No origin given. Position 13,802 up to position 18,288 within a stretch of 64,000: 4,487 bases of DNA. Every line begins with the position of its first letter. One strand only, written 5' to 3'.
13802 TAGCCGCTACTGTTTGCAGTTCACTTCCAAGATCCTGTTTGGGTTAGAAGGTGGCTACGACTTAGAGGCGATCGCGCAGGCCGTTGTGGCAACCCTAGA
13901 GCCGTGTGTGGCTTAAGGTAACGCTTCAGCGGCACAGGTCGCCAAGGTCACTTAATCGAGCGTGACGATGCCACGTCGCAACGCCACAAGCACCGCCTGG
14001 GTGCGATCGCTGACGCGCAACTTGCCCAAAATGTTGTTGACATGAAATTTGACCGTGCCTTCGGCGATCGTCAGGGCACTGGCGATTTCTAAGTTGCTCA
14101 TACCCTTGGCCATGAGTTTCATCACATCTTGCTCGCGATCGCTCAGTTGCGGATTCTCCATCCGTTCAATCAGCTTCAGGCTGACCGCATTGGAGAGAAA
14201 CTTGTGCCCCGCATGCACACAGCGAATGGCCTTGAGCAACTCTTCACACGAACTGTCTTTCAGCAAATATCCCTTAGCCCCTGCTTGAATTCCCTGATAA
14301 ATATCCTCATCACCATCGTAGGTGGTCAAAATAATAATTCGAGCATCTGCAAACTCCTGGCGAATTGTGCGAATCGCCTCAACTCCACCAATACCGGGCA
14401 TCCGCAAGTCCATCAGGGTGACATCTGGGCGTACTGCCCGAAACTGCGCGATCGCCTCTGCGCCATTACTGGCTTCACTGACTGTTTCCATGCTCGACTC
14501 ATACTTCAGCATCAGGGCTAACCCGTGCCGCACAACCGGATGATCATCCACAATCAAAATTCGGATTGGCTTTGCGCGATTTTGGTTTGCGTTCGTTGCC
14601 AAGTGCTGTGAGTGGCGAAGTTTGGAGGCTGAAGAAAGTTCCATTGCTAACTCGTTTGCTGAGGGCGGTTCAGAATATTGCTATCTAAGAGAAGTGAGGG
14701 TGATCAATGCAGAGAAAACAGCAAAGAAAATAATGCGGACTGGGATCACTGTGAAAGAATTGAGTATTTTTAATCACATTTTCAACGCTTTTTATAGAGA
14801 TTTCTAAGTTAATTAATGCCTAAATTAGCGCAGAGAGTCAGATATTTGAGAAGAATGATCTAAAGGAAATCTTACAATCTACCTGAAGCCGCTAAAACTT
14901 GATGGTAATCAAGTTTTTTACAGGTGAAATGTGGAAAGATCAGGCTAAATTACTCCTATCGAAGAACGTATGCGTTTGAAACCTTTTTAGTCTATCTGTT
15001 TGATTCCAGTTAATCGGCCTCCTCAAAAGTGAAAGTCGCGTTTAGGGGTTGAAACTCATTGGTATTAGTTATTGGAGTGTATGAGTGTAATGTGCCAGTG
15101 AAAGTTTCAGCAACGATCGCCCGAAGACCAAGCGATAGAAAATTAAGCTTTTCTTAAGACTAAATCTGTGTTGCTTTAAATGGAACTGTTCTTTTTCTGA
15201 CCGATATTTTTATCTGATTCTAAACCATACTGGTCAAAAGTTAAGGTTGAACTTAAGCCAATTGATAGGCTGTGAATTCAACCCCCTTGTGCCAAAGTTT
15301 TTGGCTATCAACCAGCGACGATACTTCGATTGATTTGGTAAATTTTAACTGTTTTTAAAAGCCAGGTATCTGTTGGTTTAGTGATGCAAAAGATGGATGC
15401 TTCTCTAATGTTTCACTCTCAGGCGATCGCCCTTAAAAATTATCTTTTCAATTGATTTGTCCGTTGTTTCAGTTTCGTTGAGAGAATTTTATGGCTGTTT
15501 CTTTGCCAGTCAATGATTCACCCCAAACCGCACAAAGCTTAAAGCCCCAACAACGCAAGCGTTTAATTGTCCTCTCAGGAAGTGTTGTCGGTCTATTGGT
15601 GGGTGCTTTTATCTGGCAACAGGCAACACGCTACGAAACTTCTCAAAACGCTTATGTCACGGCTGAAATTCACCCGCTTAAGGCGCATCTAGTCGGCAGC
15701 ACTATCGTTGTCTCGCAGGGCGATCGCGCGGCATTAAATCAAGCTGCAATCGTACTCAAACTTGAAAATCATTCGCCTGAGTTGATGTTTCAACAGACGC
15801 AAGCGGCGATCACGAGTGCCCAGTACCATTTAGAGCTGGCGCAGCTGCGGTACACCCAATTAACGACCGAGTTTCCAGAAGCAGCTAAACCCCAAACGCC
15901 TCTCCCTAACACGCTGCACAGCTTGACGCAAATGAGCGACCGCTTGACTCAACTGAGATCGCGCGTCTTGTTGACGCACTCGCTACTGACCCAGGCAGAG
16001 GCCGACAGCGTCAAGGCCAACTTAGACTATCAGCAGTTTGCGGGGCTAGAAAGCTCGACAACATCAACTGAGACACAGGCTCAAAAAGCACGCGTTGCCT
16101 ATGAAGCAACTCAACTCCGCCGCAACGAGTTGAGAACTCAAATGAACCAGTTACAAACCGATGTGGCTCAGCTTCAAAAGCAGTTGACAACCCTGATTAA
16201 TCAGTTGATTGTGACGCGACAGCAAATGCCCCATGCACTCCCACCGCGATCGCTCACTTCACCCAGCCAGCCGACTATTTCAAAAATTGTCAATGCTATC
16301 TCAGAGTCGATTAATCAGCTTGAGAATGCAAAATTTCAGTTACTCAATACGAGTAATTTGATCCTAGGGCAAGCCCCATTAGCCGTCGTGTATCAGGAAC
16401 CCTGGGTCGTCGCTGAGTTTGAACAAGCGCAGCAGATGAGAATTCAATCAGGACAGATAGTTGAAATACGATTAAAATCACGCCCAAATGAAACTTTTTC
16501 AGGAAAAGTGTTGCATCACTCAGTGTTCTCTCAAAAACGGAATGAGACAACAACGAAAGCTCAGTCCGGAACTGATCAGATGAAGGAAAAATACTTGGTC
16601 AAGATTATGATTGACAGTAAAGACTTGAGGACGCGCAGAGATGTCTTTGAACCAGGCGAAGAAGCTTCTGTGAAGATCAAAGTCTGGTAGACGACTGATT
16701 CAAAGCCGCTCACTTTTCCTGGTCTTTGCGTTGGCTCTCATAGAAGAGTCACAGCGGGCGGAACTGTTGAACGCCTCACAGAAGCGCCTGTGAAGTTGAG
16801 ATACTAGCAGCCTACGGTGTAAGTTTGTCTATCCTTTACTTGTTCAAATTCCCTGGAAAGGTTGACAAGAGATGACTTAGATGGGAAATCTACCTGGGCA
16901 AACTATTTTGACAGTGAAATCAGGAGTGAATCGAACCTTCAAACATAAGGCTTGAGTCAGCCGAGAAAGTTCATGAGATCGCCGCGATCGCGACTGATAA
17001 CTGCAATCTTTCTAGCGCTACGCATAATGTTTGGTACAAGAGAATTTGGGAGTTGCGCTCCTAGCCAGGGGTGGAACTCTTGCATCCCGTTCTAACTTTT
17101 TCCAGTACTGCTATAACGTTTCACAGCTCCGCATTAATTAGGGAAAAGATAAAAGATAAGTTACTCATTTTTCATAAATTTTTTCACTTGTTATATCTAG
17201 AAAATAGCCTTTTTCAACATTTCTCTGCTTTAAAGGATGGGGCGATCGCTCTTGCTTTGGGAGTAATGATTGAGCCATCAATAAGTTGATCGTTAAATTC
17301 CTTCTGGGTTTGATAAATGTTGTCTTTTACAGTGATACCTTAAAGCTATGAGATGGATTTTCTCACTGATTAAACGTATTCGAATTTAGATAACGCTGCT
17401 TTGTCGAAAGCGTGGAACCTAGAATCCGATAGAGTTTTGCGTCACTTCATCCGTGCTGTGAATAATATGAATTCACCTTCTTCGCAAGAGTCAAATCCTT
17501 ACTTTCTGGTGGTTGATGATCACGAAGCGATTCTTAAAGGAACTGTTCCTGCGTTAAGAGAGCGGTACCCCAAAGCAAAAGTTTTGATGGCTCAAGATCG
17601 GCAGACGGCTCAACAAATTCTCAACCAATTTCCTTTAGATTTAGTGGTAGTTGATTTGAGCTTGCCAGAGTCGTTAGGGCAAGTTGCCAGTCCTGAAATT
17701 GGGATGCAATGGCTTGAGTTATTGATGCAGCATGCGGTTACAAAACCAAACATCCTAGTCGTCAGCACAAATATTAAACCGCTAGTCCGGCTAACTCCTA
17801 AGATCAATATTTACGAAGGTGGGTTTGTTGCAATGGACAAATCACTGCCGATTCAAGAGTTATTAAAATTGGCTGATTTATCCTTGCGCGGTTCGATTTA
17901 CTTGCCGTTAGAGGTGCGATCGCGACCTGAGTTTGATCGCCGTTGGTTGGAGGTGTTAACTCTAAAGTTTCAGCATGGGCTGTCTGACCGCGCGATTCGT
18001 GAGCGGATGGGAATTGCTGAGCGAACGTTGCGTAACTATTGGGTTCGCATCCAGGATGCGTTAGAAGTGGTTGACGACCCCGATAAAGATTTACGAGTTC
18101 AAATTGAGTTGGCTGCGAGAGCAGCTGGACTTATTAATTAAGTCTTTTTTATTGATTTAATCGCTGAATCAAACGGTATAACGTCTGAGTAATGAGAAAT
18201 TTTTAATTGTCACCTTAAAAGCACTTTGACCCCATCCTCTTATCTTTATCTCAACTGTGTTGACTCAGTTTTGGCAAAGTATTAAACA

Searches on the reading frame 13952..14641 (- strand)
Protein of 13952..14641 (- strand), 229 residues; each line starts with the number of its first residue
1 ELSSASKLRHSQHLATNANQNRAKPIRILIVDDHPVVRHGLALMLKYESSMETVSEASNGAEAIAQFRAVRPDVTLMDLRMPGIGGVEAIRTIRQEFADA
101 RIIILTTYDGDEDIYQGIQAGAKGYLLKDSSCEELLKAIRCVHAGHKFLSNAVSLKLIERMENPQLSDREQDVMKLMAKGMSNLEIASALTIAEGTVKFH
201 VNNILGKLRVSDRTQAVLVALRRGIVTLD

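Call 9: search_protein_families(library=ncbifam, proteins=[window:13952-14641:-], max_evalue=0.001)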
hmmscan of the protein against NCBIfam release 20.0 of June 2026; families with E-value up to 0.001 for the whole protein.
window:13952-14641:- (229 aa): 115 families (the best 25 are shown)
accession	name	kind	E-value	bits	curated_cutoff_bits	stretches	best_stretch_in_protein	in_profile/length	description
NF007708.0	PRK10403.1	equivalog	3.2e-52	177.1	343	1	23-222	4-210/215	nitrate/nitrite response regulator protein NarP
NF007935.0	PRK10651.1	equivalog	2.1e-51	174.2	250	1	23-218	4-208/216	two-component system response regulator NarL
NF047785.1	respo_reg_MadR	equivalog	5.3e-51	172.9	300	1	26-226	1-209/209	MadR family response regulator transcription factor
NF052445.1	RespRegMctR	equivalog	1.6e-47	161.6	300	1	25-224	1-203/205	two-component system response regulator MctR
NF011896.0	PRK15369.1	equivalog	3.8e-41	141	242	1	25-225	3-209/211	two component system response regulator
NF007018.1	PRK09483.1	equivalog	4.7e-39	134.3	280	1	26-227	2-210/217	UvrY/SirA/GacA family response regulator transcription factor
NF007685.0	PRK10360.1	equivalog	6.8e-32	110.9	258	1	26-213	2-185/196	response regulator transcription factor UhpA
NF007403.0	PRK09935.1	equivalog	6.3e-25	88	271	1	24-211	2-195/210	fimbria biosynthesis transcriptional regulator FimZ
NF006900.1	PRK09390.1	equivalog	3.1e-21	75.8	255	1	27-223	6-200/203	response regulator FixJ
NF007419.0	PRK09958.1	equivalog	4e-21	75.5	251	1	29-211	4-189/204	acid-sensing system DNA-binding response regulator EvgA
NF041367.1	CheY_Halo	equivalog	1.3e-20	73.9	200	1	28-140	1-111/114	chemotaxis protein CheY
NF008469.0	PRK11361.1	equivalog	1.1e-19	70.5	714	1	27-139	6-116/461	acetoacetate metabolism transcriptional regulator AtoC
NF040689.1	MtrAB_MtrA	equivalog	1.5e-19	70.2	300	1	28-141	1-111/219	MtrAB system response regulator MtrA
NF041830.1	RR_TF_ErdR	exception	1.6e-19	70.5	390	1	27-219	3-204/213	response regulator transcription factor ErdR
NF001965.0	PRK00742.1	subfamily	2.9e-19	69.5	293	1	24-131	2-110/357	chemotaxis-specific protein-glutamate methyltransferase CheB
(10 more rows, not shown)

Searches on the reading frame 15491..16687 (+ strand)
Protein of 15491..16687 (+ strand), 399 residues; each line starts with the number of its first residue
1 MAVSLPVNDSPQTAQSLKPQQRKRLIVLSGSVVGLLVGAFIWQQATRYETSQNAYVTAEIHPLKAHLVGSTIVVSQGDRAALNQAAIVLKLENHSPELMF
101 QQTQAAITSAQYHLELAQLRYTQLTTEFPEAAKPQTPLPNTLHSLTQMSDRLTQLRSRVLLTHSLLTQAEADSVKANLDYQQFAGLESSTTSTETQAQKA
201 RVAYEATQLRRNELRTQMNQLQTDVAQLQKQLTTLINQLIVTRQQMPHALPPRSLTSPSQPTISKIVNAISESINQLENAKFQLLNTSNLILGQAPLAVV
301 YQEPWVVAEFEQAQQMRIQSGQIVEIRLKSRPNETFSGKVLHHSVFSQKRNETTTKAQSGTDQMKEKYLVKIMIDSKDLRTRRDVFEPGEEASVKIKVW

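Call 9: search_protein_families(library=ncbifam, proteins=[window:15491-16687:+], max_evalue=0.001)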
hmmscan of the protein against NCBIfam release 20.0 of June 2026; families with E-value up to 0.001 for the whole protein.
window:15491-16687:+ (399 aa): 3 families
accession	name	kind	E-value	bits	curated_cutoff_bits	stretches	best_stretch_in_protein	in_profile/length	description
TIGR00998.1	8a0101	subfamily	1.7e-11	43.6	390.8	1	25-342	7-280/334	EmrA/EmrK family multidrug efflux transporter periplasmic adaptor subunit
NF007785.0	PRK10476.1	equivalog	1.4e-06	27.4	376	1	18-242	6-232/347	multidrug transporter subunit MdtN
TIGR02168.1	SMC_prok_B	equivalog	3.8e-06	25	567.35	1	57-251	219-861/1181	chromosome segregation protein SMC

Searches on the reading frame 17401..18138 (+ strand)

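Call 9: search_protein_families(library=ncbifam, proteins=[window:17401-18138:+], max_evalue=0.001)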
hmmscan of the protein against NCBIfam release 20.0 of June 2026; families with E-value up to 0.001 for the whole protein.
window:17401-18138:+ (246 aa): 3 families
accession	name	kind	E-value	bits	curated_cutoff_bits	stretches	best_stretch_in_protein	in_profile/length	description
NF047785.1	respo_reg_MadR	equivalog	4.1e-05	23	300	0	36-123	4-85/209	MadR family response regulator transcription factor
NF053512.1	nitric_RR_NosR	exception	7.5e-05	21.9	400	1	36-93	2-57/422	response regulator c-di-GMP phosphodiesterase, NosR family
NF011896.0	PRK15369.1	equivalog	0.00013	21.6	242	1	35-106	6-77/211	two component system response regulator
